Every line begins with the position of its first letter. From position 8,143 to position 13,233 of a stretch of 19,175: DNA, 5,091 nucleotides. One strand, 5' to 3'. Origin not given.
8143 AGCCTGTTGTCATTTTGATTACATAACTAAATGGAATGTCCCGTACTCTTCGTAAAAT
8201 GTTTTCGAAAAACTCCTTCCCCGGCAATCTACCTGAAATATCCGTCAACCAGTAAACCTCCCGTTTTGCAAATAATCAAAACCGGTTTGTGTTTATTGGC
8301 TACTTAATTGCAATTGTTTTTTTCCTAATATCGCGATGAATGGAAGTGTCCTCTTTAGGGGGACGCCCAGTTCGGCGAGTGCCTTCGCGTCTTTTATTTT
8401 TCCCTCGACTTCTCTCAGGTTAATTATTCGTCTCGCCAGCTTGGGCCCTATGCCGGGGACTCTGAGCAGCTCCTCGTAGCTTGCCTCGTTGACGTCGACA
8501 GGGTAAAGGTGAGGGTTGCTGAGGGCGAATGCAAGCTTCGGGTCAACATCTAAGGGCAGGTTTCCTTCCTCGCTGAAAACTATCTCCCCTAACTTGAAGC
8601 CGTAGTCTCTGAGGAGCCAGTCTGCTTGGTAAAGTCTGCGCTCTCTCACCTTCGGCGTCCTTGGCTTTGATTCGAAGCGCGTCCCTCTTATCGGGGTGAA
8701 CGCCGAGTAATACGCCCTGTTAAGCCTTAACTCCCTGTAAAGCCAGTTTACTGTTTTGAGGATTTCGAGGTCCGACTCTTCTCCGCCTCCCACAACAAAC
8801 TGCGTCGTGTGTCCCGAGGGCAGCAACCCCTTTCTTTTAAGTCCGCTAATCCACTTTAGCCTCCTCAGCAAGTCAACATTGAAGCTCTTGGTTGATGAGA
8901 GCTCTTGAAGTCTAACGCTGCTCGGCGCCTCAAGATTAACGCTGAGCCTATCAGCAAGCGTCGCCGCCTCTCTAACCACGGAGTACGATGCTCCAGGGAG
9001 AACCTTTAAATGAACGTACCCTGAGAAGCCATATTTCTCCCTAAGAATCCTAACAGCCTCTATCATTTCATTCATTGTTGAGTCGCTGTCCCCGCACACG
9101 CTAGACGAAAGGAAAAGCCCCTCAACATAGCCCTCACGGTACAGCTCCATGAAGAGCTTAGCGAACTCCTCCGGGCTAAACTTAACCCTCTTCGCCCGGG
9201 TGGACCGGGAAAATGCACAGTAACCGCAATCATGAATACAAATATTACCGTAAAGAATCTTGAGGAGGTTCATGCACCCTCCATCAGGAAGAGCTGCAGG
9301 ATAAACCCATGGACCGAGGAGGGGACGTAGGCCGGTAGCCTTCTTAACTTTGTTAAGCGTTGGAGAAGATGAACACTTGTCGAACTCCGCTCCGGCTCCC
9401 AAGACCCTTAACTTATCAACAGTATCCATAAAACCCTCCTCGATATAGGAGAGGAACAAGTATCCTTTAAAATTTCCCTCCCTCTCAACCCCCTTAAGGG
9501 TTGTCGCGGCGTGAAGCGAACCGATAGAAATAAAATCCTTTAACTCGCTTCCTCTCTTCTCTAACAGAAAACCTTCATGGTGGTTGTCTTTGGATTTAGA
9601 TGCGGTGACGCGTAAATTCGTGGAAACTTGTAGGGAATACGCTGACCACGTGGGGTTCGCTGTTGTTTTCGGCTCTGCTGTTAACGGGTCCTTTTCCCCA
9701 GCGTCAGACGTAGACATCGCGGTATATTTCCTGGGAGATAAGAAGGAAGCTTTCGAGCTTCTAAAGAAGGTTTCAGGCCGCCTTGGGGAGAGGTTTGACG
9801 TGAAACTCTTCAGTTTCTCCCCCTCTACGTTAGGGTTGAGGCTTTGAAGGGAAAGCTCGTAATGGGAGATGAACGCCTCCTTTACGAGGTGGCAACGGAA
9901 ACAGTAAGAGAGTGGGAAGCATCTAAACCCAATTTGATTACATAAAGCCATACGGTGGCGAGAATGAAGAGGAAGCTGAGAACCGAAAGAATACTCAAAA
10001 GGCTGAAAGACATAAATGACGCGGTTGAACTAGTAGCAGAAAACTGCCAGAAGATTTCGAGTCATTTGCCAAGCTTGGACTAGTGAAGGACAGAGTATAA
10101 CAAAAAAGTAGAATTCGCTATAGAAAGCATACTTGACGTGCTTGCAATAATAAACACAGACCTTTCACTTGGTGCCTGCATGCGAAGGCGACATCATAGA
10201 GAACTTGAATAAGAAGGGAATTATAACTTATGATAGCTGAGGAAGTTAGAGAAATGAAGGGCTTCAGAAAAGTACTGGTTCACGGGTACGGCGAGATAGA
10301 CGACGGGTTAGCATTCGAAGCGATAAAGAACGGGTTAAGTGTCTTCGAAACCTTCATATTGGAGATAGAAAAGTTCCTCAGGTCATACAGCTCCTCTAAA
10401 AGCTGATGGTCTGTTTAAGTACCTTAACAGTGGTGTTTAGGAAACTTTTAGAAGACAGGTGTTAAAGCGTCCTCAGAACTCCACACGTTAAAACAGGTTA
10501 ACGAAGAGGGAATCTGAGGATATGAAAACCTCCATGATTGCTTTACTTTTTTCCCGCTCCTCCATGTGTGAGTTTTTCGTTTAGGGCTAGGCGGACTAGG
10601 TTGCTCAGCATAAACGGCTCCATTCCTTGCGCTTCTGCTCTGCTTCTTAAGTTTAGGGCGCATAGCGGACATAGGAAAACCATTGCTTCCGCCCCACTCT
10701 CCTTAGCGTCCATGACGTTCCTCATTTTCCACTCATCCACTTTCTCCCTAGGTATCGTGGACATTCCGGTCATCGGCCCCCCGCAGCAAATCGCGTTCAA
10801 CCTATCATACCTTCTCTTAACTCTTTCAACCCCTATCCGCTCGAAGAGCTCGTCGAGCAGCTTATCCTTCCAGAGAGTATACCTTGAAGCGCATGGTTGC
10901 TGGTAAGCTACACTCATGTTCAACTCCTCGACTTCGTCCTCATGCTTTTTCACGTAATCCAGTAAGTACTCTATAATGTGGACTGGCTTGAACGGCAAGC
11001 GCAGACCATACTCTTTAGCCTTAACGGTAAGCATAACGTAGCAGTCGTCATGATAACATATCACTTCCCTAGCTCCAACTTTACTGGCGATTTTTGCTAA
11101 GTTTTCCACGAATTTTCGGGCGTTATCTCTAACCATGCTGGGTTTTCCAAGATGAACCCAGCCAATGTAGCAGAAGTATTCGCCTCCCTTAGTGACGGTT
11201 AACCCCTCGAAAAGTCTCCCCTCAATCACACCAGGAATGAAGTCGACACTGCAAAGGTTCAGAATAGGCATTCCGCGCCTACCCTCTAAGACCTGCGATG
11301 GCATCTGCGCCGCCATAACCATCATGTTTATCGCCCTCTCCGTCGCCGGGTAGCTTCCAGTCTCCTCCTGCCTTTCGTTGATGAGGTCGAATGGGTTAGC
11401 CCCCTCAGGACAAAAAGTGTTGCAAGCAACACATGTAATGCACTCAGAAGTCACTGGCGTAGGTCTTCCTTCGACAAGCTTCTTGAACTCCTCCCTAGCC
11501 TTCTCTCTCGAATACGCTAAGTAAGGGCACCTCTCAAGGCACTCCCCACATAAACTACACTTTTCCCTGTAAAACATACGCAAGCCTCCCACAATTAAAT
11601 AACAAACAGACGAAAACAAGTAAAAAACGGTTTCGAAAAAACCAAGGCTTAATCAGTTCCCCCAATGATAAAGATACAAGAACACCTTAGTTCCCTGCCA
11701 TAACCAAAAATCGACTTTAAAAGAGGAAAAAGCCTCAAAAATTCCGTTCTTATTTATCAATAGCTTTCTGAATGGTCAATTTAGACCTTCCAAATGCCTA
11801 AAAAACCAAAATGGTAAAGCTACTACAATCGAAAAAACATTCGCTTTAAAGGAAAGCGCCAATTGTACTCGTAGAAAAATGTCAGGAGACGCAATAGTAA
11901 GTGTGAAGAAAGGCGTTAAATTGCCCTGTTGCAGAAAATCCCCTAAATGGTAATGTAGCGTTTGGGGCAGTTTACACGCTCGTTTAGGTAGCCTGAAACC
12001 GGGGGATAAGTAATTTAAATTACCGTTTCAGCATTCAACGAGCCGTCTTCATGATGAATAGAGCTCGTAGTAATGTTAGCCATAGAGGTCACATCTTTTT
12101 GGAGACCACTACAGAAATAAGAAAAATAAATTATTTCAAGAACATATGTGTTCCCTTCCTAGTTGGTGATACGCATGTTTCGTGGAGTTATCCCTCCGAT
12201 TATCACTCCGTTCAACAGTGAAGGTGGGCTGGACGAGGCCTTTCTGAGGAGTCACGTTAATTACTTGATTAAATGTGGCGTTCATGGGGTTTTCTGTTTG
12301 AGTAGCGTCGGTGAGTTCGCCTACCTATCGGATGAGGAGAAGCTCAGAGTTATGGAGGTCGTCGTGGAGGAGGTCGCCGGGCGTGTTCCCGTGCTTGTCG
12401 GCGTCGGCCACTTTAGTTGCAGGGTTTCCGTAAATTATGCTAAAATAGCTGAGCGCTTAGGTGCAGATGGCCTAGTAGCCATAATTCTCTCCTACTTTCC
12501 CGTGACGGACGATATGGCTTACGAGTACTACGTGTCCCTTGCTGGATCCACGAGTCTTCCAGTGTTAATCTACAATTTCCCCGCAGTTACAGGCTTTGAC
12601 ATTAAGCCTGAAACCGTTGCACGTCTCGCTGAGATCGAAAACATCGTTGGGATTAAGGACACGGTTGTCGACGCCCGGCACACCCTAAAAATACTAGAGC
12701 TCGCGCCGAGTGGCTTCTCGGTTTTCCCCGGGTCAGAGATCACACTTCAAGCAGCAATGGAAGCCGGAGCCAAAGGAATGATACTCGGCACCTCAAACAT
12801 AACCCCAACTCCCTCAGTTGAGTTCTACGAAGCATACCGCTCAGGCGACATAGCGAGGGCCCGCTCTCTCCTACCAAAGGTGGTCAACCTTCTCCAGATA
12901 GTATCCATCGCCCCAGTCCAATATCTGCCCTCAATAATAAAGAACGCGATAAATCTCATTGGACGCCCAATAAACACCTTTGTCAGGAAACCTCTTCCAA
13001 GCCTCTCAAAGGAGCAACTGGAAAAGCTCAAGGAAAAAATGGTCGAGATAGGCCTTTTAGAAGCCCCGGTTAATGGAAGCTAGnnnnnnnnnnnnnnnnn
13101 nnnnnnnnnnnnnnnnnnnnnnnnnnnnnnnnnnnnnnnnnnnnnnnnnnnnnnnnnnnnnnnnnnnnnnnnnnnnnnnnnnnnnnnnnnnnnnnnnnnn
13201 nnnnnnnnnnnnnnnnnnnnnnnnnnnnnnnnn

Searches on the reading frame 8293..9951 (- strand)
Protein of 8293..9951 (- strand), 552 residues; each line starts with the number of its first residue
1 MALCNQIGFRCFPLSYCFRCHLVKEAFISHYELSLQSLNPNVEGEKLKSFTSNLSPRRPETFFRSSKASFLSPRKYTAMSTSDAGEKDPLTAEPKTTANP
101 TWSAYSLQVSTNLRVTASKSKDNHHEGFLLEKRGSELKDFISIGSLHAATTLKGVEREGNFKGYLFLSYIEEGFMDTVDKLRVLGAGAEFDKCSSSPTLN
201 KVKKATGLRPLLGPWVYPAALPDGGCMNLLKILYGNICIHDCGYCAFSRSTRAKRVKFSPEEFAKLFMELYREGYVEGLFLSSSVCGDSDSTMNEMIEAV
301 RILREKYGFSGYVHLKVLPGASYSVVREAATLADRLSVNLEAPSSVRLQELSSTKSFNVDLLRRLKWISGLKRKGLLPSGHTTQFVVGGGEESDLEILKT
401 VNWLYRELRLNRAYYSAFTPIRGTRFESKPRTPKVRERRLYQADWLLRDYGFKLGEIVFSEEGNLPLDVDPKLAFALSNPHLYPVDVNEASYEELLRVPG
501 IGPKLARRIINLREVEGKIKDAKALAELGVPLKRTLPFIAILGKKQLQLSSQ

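Call 7: search_protein_families(library=pfam, proteins=[window:8293-9951:-])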
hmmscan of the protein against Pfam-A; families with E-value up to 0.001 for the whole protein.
window:8293-9951:- (552 aa): 4 families
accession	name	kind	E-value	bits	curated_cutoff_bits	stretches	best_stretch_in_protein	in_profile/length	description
PF04055.27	Radical_SAM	-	9.9e-12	45.8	29.5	1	234-404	3-166/166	Radical SAM superfamily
PF12836.13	HHH_3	-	1.4e-11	44.8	27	1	485-527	6-48/65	Helix-hairpin-helix motif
PF00633.29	HHH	-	1.5e-07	31.3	24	1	487-510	5-28/30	Helix-hairpin-helix motif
PF14520.12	HHH_5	-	0.00011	23.1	27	1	485-510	27-52/57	Helix-hairpin-helix domain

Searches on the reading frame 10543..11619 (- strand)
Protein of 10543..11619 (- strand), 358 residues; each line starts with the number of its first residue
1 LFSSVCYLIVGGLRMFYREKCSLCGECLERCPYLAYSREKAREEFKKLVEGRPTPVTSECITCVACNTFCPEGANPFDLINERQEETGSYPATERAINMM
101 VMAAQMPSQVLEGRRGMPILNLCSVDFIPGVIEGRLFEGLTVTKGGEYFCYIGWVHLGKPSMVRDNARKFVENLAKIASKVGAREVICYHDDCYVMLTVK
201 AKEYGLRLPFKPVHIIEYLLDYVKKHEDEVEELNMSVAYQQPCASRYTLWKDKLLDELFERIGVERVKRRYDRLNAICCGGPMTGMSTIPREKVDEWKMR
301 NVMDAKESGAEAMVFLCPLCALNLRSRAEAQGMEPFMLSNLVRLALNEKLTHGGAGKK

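Call 7: search_protein_families(library=pfam, proteins=[window:10543-11619:-])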
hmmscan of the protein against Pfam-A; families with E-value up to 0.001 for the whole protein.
window:10543-11619:- (358 aa): 7 families
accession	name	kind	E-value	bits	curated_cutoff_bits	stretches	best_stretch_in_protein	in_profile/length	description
PF02754.22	CCG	-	7e-08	32.9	20.6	1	237-325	1-85/85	Cysteine-rich domain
PF13237.11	Fer4_10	-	4.2e-06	27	25.5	1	18-71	6-53/53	4Fe-4S dicluster domain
PF12838.12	Fer4_7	-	5.7e-06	27.1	27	1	20-74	1-52/52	4Fe-4S dicluster domain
PF13187.11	Fer4_9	-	9.8e-06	25.9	27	1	20-74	1-51/52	4Fe-4S dicluster domain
PF13183.11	Fer4_8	-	5.9e-05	24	27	1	19-73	3-67/68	4Fe-4S dicluster domain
PF00037.32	Fer4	-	8.2e-05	22.7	21.1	1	18-35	5-22/24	4Fe-4S binding domain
PF13484.11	Fer4_16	-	0.0008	20.6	30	0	20-39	1-20/66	4Fe-4S double cluster binding domain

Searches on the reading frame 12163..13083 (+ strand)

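Call 8: search_protein_families(library=pfam, proteins=[window:12163-13083:+])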
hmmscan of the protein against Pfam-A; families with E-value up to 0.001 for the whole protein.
window:12163-13083:+ (306 aa): 1 family
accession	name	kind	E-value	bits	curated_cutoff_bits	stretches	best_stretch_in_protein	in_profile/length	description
PF00701.28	DHDPS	-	4.5e-71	239.4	22.1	1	6-292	2-285/289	Dihydrodipicolinate synthetase family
